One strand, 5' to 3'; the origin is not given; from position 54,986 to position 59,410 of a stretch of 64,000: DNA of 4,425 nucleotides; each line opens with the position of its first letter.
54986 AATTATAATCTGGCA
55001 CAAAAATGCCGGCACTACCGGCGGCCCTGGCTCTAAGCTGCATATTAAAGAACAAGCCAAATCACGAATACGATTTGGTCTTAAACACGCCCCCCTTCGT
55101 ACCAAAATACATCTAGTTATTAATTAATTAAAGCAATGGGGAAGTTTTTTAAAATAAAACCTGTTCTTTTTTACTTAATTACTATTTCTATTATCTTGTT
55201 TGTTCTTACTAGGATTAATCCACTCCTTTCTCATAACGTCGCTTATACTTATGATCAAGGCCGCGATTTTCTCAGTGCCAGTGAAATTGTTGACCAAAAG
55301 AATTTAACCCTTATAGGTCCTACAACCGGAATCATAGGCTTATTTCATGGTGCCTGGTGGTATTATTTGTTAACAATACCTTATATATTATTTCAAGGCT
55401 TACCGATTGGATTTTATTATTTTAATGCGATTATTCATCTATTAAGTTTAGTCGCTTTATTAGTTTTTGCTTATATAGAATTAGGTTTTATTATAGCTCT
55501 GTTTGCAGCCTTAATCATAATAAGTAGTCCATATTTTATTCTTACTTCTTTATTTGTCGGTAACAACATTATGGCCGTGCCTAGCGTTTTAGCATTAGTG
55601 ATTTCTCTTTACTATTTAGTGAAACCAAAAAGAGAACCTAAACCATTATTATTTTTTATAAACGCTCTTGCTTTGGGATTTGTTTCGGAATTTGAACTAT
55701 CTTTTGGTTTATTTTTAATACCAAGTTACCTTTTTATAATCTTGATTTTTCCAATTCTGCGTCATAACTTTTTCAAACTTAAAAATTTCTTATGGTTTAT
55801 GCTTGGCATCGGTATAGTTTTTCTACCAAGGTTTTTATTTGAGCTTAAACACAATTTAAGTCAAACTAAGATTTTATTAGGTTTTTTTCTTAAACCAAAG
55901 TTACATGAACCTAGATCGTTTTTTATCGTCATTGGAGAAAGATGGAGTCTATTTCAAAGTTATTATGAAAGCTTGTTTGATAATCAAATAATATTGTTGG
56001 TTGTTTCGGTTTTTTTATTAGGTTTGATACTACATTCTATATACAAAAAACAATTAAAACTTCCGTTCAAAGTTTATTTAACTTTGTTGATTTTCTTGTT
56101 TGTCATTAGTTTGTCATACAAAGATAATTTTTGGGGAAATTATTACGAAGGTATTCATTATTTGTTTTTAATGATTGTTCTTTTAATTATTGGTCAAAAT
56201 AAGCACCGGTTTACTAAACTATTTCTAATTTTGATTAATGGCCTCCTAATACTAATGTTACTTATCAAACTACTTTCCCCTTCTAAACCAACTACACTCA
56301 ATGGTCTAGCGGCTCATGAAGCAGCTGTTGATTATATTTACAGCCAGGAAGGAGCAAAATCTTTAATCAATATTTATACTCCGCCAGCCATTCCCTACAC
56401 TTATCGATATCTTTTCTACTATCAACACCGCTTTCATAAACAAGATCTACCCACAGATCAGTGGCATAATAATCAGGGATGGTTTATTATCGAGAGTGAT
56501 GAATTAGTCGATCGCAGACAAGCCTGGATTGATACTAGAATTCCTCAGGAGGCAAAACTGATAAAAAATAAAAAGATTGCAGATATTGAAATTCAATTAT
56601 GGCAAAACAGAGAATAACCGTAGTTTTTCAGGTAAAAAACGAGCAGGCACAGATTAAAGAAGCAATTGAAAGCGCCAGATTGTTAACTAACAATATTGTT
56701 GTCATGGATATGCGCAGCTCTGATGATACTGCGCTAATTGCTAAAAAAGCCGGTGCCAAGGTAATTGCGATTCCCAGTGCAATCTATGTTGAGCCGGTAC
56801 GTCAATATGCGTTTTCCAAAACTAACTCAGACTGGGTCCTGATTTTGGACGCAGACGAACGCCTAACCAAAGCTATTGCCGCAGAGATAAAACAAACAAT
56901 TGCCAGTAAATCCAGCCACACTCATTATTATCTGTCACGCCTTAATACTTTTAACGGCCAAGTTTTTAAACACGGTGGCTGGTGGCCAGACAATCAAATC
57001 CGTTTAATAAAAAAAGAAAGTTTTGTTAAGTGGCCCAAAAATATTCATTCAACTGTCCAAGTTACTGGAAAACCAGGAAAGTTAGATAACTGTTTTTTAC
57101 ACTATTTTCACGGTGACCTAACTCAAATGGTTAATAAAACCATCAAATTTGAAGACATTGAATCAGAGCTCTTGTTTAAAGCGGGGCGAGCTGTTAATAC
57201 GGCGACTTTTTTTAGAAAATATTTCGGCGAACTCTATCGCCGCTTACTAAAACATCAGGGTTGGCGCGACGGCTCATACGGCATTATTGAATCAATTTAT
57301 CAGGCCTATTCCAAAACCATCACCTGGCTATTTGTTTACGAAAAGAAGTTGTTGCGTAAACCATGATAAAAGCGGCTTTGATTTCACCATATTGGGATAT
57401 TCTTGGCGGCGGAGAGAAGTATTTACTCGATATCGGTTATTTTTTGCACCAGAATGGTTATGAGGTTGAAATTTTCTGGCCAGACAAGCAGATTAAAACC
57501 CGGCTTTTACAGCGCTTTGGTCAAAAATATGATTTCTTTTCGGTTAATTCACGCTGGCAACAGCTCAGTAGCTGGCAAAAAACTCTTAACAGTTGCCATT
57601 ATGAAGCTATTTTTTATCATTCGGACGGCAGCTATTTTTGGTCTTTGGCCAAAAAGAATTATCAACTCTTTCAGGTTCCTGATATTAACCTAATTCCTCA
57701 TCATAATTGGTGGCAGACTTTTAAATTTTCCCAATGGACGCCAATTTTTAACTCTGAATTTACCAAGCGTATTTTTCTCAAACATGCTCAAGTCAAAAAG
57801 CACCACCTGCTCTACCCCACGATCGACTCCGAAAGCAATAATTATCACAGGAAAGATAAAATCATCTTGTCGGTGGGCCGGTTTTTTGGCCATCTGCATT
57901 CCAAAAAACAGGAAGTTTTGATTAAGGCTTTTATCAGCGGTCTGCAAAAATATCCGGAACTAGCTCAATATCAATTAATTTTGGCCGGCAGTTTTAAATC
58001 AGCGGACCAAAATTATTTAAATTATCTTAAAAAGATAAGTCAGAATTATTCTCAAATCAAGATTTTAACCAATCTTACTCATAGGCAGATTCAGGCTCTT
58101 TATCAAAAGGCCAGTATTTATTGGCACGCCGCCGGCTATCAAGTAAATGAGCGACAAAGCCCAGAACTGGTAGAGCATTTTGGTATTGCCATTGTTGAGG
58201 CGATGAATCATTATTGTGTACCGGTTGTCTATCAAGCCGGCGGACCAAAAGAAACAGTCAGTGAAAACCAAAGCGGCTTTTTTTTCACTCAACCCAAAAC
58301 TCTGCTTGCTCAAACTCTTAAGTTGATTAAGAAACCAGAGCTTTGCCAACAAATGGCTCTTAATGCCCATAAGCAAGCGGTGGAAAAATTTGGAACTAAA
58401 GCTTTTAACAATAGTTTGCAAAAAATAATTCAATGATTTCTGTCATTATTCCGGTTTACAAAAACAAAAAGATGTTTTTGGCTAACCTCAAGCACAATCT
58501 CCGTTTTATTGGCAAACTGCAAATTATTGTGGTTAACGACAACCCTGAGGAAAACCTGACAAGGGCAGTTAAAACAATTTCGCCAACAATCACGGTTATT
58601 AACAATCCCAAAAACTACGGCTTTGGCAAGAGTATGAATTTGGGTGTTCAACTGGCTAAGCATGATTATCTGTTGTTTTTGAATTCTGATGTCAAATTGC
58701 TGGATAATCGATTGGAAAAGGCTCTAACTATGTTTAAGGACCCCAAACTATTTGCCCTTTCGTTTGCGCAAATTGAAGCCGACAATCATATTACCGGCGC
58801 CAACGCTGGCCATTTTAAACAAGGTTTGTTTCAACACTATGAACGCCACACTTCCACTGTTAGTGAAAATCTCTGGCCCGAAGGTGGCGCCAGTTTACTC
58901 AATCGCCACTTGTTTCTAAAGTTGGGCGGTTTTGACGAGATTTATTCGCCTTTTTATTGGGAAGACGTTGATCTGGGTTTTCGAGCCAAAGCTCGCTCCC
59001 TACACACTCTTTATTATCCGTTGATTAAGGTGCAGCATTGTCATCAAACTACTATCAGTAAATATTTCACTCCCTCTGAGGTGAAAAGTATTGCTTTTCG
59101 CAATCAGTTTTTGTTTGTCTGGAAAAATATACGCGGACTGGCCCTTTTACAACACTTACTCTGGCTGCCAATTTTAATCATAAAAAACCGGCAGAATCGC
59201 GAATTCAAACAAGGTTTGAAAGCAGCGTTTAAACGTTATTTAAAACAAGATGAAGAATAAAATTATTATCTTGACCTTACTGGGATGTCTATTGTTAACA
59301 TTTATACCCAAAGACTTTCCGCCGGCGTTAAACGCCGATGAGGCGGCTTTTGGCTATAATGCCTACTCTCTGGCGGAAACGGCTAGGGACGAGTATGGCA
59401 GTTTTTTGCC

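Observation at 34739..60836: ~26-kb lipid-linked glycosylation island with nine GT-C-type membrane proteins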

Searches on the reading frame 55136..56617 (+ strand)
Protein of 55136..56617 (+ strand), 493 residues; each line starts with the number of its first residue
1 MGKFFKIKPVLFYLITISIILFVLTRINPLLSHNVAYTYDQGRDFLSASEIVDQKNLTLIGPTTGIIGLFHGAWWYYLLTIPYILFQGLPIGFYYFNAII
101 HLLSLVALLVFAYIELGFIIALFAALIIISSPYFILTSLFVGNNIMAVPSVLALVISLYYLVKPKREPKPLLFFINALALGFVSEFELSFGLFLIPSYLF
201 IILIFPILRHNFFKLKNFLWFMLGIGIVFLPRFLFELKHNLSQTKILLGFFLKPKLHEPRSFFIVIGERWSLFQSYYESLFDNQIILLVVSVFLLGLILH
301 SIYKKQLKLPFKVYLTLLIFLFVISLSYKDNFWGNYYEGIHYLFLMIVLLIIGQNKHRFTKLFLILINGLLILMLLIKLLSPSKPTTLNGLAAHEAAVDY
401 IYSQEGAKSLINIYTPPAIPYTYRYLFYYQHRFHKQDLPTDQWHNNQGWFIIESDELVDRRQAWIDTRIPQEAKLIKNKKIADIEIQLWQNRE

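Call 5: search_protein_families(library=pfam, max_evalue=0.01, proteins=[window:55136-56617:+])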
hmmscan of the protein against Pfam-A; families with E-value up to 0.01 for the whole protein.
window:55136-56617:+ (493 aa): 1 family
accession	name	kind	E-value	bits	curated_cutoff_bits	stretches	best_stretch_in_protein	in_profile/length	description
PF13231.12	PMT_2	-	0.00064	20.4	26.1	1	76-232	7-157/160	Dolichyl-phosphate-mannose-protein mannosyltransferase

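Call 11: search_protein_families(library=ncbifam, max_evalue=0.01, proteins=[window:55136-56617:+])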
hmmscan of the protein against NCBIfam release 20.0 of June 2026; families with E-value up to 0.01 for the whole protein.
window:55136-56617:+ (493 aa): 0 families

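Call 29: find_homologous_proteins(query=window:55136-56617:+, max_evalue=0.00001)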
Query window:55136-56617:+ (493 aa): 359 proteins with E <= 0.00001 among 8000 candidates; the best 120 are listed.
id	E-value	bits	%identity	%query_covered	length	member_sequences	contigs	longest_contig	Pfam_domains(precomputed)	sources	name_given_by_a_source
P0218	0.0e+0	1074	100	100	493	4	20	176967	-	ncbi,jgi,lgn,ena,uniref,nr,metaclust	ncbi:hypothetical protein A2313_02050 [Candidatus Roizmanbacteria bacterium RIFOXYB2_FULL_41_10]|uni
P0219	4.1e-233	793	72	99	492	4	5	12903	-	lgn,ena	-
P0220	7.9e-221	752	69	99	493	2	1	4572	PF13231.13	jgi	-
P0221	2.1e-220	751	70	99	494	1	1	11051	-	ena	-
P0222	9.7e-148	511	50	99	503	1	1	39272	-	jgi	-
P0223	1.4e-147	511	50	99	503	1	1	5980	-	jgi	-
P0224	3.9e-130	453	48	96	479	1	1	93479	-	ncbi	-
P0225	7.3e-128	445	47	99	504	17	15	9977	-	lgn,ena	-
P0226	4.2e-126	440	48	94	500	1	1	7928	-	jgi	jgi:hypothetical protein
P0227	2.6e-121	424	44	96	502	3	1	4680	-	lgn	-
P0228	1.2e-120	422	43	97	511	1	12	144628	-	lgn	-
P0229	5.1e-120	420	46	97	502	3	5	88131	PF13231.13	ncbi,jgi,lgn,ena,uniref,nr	ncbi:hypothetical protein COT62_03175 [Candidatus Roizmanbacteria bacterium CG09_land_8_20_14_0_10_4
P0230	8.3e-120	419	46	97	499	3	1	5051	PF13231.13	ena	-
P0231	1.0e-119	419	47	95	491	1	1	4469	-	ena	-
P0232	1.2e-119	418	44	96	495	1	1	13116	-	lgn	-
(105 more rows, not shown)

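Call 33: search_solved_structures(query=A3, max_evalue=1)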
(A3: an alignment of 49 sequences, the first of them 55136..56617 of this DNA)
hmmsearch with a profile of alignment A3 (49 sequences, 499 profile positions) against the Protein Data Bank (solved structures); distinct sequences matched with E-value up to 1: 0.

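Call 46: predict_structure(alignment_id=A3)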
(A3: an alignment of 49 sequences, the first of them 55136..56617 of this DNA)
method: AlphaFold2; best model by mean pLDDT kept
length: 493 residues; sequences in the alignment: 49
mean_pLDDT: 93.8   pTM: 0.92
mean pLDDT of the five models: 93.8, 93.2, 92.8, 92.8, 92.6
residues with pLDDT >= 90: 418; 70-90: 63; 50-70: 10; < 50: 2
segments of 3 or more residues with pLDDT < 50: none
pLDDT, mean of each block of 10 residues (from residue 1): 69 97 97 94 96 94 85 94 98 98 98 97 98 97 96 98 87 98 94 96 97 97 97 92 91 86 94 96 97 98 96 98 91 80 98 94 98 96 88 97 85 85 95 95 92 94 95 96 97 82
secondary structure, 60 per line:
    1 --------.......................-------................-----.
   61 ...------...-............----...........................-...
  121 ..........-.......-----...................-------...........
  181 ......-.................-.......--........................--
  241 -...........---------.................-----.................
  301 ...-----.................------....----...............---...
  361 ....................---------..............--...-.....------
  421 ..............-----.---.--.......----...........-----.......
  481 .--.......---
elements in order: H9-31 H39-54 E60-63 E70-72 H74-85 H90-116 H118-130 H132-138 H144-162 H170-186 H188-204 H206-212 H215-238 H242-252 H262-278 H284-303 H309-325 H332-335 H340-354 H358-380 H390-403 E410-414 H421-434 E447-453 H458-468 E474-481 E484-490

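Call 55: fold_search(model_id=the predicted structure, library=pdb)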
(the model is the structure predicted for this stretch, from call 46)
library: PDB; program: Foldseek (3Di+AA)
matches with E <= 10: 261; with E <= 0.001: 6
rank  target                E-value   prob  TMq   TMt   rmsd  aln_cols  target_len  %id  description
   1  9s6t_A                2.0e-06  1.00  0.53  0.55   8.6       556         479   12  Ternary cryo-EM structure of chicken ALG12 with Dol25-PP-GlcNAc2Man7, Dol25-P-Man, and Fab (released 2026-03-18)
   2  5f15                  3.7e-06  1.00  0.59  0.55  10.7       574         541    9  Crystal Structure of ArnT from Cupriavidus metallidurans bound to Undecaprenyl phosphate (released 2016-02-17)
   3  5ezm                  6.6e-05  1.00  0.57  0.53  11.2       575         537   10  Crystal Structure of ArnT from Cupriavidus metallidurans in the apo state (released 2016-02-17)
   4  9s6s_A                2.1e-04  1.00  0.51  0.47   8.8       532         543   10  Ternary cryo-EM structure of human ALG9 with Dol25-PP-GlcNAc2Man6, Dol25-P-Man and Fab (released 2026-03-18)
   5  9s6r_A                5.6e-04  1.00  0.41  0.51  11.6       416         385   15  Ternary cryo-EM structure of yeast ALG3 with Dol25-PP-GlcNAc2Man5, Dol25-P-Man, and Fab (released 2026-03-18)
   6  8if8_C                9.0e-04  1.00  0.38  0.33  11.2       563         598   11  Arabinosyltransferase AftA (released 2023-05-31)
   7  9s6u_A                1.2e-03  1.00  0.58  0.54   8.8       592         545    9  Ternary cryo-EM structure of human ALG9 with Dol25-PP-GlcNAc2Man8, Dol25-P-Man and Fab (released 2026-03-18)
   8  8if8_B                1.3e-03  1.00  0.39  0.33  11.7       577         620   11  Arabinosyltransferase AftA (released 2023-05-31)
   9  3rce_A                1.5e-03  1.00  0.47  0.36  11.4       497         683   13  Bacterial oligosaccharyltransferase PglB (released 2011-06-15)
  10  9i5k_A                1.7e-03  1.00  0.49  0.49   6.9       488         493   12  Structure of the Chaetomium thermophilum Pmt4 homodimer (C2 symmetry) (released 2025-12-24)
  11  8pn9_A                1.8e-03  1.00  0.45  0.36  12.5       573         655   12  Structure of human oligosaccharyltransferase OST-A complex bound to NGI-1 (released 2024-05-08)
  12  7zlh_A                1.9e-03  1.00  0.48  0.39  11.7       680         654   11  Cryo-EM structure of C-mannosyltransferase CeDPY19, in apo state, bound to CMT2-Fab and anti-Fab nanobody (released 2023-01-11)
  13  6ftg_5                4.3e-03  1.00  0.43  0.34  14.5       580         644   12  Subtomogram average of OST-containing ribosome-translocon complexes from canine rough microsomal membranes (released 2018-03-21)
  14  5ogl_A                8.4e-03  1.00  0.44  0.34   9.0       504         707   14  Structure of bacterial oligosaccharyltransferase PglB in complex with an acceptor peptide and an lipid-linked oligosac (released 2017-10-25)
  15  7bve_A                1.0e-02  1.00  0.41  0.22  10.7       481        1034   13  Cryo-EM structure of Mycobacterium smegmatis arabinosyltransferase EmbC2-AcpM2 in complex with ethambutol (released 2020-04-29)
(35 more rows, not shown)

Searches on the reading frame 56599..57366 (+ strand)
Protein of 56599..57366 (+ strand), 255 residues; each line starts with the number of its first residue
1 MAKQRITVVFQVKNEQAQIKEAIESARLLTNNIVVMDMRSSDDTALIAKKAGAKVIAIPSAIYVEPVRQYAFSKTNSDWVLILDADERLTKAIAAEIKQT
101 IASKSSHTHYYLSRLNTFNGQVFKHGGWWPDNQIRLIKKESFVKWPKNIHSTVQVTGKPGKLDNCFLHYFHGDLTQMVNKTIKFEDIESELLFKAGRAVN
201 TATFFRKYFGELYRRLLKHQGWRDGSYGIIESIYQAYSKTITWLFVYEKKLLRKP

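Call 6: search_protein_families(library=pfam, max_evalue=0.01, proteins=[window:56599-57366:+])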
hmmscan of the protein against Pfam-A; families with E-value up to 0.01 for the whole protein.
window:56599-57366:+ (255 aa): 2 families
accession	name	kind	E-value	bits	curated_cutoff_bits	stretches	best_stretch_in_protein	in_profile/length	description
PF00535.33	Glycos_transf_2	-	8.2e-09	36.1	23.3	1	8-91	2-93/168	Glycosyl transferase family 2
PF13704.12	Glyco_tranf_2_4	-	0.0002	22.2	27.5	1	13-91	1-86/98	Glycosyl transferase family 2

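Call 82: search_protein_families(library=ncbifam, max_evalue=0.001, proteins=[window:56599-57366:+])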
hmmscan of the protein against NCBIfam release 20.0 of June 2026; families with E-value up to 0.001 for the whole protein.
window:56599-57366:+ (255 aa): 5 families
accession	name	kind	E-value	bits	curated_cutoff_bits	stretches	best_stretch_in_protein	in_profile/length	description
TIGR04283.1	glyco_like_mftF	equivalog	1.5e-09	37.8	182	1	6-113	1-109/221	TIGR04283 family arsenosugar biosynthesis glycosyltransferase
TIGR04182.1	glyco_TIGR04182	equivalog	1.9e-08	34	325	1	6-102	2-98/293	S-layer glycoprotein N-glycosyltransferase AglJ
NF010496.0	PRK13915.1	equivalog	2.7e-07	29.9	262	1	3-60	30-93/307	glucosyl-3-phosphoglycerate synthase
NF058614.1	PPMAGASynPpgS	equivalog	2.1e-05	24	370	1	8-61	4-57/226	polyprenyl-phospho-N-acetylgalactosaminyl synthase PpgS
TIGR04195.1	S_glycosyl_SunS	equivalog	4.6e-05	22.4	350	1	6-97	59-151/421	SunS family peptide S-glycosyltransferase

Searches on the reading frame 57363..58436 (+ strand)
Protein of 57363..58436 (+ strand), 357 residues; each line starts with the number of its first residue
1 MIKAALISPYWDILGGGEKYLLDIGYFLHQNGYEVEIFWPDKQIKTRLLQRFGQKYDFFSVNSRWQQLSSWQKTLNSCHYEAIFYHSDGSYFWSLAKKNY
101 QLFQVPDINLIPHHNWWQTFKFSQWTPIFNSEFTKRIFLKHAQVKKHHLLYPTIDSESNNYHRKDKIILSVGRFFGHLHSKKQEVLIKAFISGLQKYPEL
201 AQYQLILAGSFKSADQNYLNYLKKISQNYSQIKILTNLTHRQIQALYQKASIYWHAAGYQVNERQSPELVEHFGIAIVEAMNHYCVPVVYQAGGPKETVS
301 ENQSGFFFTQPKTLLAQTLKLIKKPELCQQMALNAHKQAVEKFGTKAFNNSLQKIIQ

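Call 6: search_protein_families(library=pfam, max_evalue=0.01, proteins=[window:57363-58436:+])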
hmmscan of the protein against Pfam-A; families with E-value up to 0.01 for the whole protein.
window:57363-58436:+ (357 aa): 3 families
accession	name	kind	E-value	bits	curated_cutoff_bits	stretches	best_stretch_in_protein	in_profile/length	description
PF00534.26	Glycos_transf_1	-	1.7e-23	83.5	26.4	1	157-337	7-171/172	Glycosyl transferases group 1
PF13692.12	Glyco_trans_1_4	-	1.9e-12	48.1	27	1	166-323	2-141/142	Glycosyl transferases group 1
PF13439.12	Glyco_transf_4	-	0.00036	21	28.5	1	15-156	2-168/170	Glycosyltransferase Family 4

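Call 82: search_protein_families(library=ncbifam, max_evalue=0.001, proteins=[window:57363-58436:+])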
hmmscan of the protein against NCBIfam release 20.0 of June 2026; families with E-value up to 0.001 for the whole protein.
window:57363-58436:+ (357 aa): 11 families
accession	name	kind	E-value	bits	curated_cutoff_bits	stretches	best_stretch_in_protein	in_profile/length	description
NF041139.1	TreT_Thcocales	equivalog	2.1e-08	33.4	775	1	202-343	260-396/412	trehalose synthase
TIGR03999.1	thiol_BshA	equivalog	2.7e-08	33.1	273.7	1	270-347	282-361/375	N-acetyl-alpha-D-glucosaminyl L-malate synthase BshA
NF041876.1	EPS_EpsE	equivalog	5e-08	32.6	400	1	202-346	245-383/389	exopolysaccharide biosynthesis GT4 family glycosyltransferase EpsE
TIGR04157.1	glyco_rSAM_CFB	subfamily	3e-07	29.8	400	1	162-355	224-405/406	TIGR04157 family glycosyltransferase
NF038229.1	Glyco4_Geo_Pelo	equivalog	8.5e-07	28.3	400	1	199-355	189-332/338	GPMC system family 4 glycosyltransferase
NF038295.1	EPS_HpsP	equivalog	1.1e-06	27.9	550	1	175-351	213-379/388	hormogonium polysaccharide biosynthesis glycosyltransferase HpsP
NF049988.1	MGlcDAGSynMgs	equivalog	6.8e-06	25.7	400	1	181-355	226-383/398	alpha-monoglucosyldiacylglycerol synthase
TIGR03449.1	mycothiol_MshA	equivalog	9.2e-06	24.8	462.5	1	164-352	219-396/406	D-inositol-3-phosphate glycosyltransferase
NF038298.1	EPS_HpsO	equivalog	1.9e-05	23.7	575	1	163-351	199-379/388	hormogonium polysaccharide biosynthesis glycosyltransferase HpsO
TIGR02095.1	glgA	subfamily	5.2e-05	22.1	328.45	1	178-338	303-459/477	glycogen/starch synthase, ADP-glucose type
TIGR02470.1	sucr_synth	equivalog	0.00029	19.1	810.4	1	252-329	636-711/784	sucrose synthase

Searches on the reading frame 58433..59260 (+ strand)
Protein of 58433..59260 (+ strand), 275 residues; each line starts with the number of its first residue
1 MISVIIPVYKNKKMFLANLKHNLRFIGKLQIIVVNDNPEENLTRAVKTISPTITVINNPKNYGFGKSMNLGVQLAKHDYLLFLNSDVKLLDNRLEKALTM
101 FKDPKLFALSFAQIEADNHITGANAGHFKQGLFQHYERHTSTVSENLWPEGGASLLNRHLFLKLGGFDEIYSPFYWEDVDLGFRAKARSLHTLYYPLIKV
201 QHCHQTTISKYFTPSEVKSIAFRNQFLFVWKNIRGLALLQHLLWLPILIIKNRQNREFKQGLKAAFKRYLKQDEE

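Call 6: search_protein_families(library=pfam, max_evalue=0.01, proteins=[window:58433-59260:+])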
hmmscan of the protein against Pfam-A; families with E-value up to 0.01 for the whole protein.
window:58433-59260:+ (275 aa): 5 families
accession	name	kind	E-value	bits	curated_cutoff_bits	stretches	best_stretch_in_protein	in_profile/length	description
PF00535.33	Glycos_transf_2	-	1.2e-19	71.3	23.3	1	3-118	1-122/168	Glycosyl transferase family 2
PF10111.15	Glyco_tranf_2_2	-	1.5e-14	54.6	27.3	1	3-187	1-201/276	Glycosyltransferase like family 2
PF13641.12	Glyco_tranf_2_3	-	5.9e-14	53.1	27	1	2-212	3-221/230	Glycosyltransferase like family 2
PF13632.12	Glyco_trans_2_3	-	0.00059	20.1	27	1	80-210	2-131/198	Glycosyl transferase family group 2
PF13506.12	Glyco_transf_21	-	0.0012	18.7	21.7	1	68-172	22-125/174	Glycosyl transferase family 21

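Call 82: search_protein_families(library=ncbifam, max_evalue=0.001, proteins=[window:58433-59260:+])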
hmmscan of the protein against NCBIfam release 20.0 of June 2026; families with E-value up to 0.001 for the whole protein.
window:58433-59260:+ (275 aa): 9 families
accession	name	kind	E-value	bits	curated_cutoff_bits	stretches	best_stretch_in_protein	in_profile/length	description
TIGR03965.1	mycofact_glyco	equivalog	5.5e-20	71.7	280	1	2-212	76-290/467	mycofactocin biosynthesis glycosyltransferase MftF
TIGR04283.1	glyco_like_mftF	equivalog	5.2e-14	52.4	182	1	2-189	1-173/221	TIGR04283 family arsenosugar biosynthesis glycosyltransferase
NF041875.1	EPS_EpsD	equivalog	8.4e-11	41.8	370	1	2-208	1-213/325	exopolysaccharide biosynthesis glycosyltransferase EpsD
NF007482.0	PRK10073.1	equivalog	2.7e-07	29.9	423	1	2-117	8-123/334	glycosyltransferase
TIGR03937.1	PgaC_IcaA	equivalog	5.9e-07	28.8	422.3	1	1-94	46-142/407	poly-beta-1,6-N-acetyl-D-glucosamine synthase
NF047683.1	TeichurnBiosyTuaG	equivalog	1.2e-06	28.3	400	1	2-115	8-124/252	teichuronic acid biosynthesis protein TuaG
NF050819.1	PolSacchBiosHfsG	equivalog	3.4e-06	26.5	500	1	2-188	14-204/302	polysaccharide biosynthesis protein HfsG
NF050050.1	ProtGlycPglI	equivalog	8.9e-06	25.3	500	1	2-126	4-133/306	GalNAc(5)-diNAcBac-PP-undecaprenol beta-1,3-glucosyltransferase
NF038299.1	EPS_HpsN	equivalog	0.0005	19.1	425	1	1-103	2-108/317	hormogonium polysaccharide biosynthesis glycosyltransferase HpsN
